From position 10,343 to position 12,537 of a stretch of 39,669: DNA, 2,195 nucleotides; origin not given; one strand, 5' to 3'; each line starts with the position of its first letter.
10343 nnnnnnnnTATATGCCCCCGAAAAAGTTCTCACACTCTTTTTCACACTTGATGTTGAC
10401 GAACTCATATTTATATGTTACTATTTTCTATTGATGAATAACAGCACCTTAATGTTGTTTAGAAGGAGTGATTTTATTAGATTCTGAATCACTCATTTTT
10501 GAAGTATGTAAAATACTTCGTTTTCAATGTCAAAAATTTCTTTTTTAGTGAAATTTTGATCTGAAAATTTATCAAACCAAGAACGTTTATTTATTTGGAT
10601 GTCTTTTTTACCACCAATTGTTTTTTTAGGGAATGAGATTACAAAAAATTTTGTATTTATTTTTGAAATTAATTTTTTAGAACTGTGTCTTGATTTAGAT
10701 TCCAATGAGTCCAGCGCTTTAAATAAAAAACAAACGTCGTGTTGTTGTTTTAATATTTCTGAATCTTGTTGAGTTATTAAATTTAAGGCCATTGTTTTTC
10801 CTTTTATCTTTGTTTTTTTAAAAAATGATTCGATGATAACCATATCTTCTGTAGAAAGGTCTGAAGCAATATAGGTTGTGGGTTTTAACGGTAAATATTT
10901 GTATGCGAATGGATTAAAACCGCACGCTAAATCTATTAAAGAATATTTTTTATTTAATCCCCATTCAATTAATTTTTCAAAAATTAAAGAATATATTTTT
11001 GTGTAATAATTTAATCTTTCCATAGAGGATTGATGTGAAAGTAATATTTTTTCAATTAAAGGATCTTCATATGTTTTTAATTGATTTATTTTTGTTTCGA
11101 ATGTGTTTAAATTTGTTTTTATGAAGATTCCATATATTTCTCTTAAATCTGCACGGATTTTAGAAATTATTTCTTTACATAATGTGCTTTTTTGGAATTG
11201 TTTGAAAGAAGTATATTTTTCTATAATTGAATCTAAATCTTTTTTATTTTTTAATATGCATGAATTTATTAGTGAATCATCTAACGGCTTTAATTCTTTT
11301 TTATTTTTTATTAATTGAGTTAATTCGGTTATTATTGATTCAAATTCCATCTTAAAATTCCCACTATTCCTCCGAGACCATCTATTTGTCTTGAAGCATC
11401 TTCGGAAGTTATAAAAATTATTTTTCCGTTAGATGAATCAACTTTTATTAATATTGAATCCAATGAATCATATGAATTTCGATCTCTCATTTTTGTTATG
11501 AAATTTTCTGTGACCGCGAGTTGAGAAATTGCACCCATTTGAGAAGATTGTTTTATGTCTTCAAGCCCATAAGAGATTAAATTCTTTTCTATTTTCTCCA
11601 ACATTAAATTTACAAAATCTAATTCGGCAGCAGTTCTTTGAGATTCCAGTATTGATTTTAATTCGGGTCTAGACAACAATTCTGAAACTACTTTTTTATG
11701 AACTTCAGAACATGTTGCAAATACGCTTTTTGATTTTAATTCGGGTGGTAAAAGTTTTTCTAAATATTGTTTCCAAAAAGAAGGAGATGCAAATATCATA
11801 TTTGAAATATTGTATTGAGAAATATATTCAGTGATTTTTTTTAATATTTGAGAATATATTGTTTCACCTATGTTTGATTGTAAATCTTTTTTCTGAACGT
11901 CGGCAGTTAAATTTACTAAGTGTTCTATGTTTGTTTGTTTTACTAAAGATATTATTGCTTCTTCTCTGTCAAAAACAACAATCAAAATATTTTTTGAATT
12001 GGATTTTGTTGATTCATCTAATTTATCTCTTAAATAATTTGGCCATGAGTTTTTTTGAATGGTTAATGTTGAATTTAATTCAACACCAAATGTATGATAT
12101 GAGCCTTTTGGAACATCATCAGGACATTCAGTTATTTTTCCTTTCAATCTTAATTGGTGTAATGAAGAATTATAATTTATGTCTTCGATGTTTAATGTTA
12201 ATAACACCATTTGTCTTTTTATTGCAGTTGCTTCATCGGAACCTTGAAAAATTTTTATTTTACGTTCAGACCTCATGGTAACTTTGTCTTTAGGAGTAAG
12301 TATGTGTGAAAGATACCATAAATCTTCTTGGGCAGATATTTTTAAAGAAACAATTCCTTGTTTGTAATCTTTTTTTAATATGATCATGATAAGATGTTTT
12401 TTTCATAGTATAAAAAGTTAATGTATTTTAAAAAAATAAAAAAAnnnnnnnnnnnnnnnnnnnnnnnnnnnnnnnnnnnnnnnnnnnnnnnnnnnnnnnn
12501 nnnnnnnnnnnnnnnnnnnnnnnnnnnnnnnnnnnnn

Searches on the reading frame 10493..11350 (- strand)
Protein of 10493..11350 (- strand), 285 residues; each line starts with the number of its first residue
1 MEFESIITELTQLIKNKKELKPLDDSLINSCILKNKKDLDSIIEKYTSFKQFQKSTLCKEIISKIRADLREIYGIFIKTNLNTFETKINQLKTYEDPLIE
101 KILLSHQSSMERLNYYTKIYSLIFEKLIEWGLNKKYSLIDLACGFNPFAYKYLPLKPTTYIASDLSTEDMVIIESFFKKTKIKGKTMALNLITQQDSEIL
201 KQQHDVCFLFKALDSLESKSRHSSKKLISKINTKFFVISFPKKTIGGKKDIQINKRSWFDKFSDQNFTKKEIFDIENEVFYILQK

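Call 51: search_protein_families(library=pfam, proteins=[window:10493-11350:-], max_evalue=0.001)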
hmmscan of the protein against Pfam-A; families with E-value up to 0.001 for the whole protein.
window:10493-11350:- (285 aa): 1 family
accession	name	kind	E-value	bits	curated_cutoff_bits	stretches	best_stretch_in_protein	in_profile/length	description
PF07091.17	FmrO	-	2.4e-18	66.9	27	1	99-251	77-222/255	Ribosomal RNA methyltransferase (FmrO)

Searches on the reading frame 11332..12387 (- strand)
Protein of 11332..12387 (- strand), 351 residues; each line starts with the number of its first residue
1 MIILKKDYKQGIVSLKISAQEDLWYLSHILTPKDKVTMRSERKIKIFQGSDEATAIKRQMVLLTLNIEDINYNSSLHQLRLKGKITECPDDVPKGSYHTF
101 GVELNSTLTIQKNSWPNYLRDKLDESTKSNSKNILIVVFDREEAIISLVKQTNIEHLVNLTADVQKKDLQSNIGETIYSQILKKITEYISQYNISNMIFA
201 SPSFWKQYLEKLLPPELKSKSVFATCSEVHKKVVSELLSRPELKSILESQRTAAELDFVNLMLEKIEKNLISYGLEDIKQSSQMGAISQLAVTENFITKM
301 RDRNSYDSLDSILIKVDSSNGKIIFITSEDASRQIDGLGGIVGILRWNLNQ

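Call 9: search_protein_families(library=pfam, proteins=[window:11332-12387:-], max_evalue=0.001)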
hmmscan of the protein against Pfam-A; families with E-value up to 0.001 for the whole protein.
window:11332-12387:- (351 aa): 3 families
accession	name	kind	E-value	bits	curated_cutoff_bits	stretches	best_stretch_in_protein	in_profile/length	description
PF03463.20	eRF1_1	-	1.3e-23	83.7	23.8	1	3-126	3-122/123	eRF1 domain 1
PF03465.20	eRF1_3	-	1.4e-13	51.6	25.8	1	255-348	4-105/106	eRF1 domain 3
PF03464.20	eRF1_2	-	3.4e-05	24.6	27.1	1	136-238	4-124/133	eRF1 domain 2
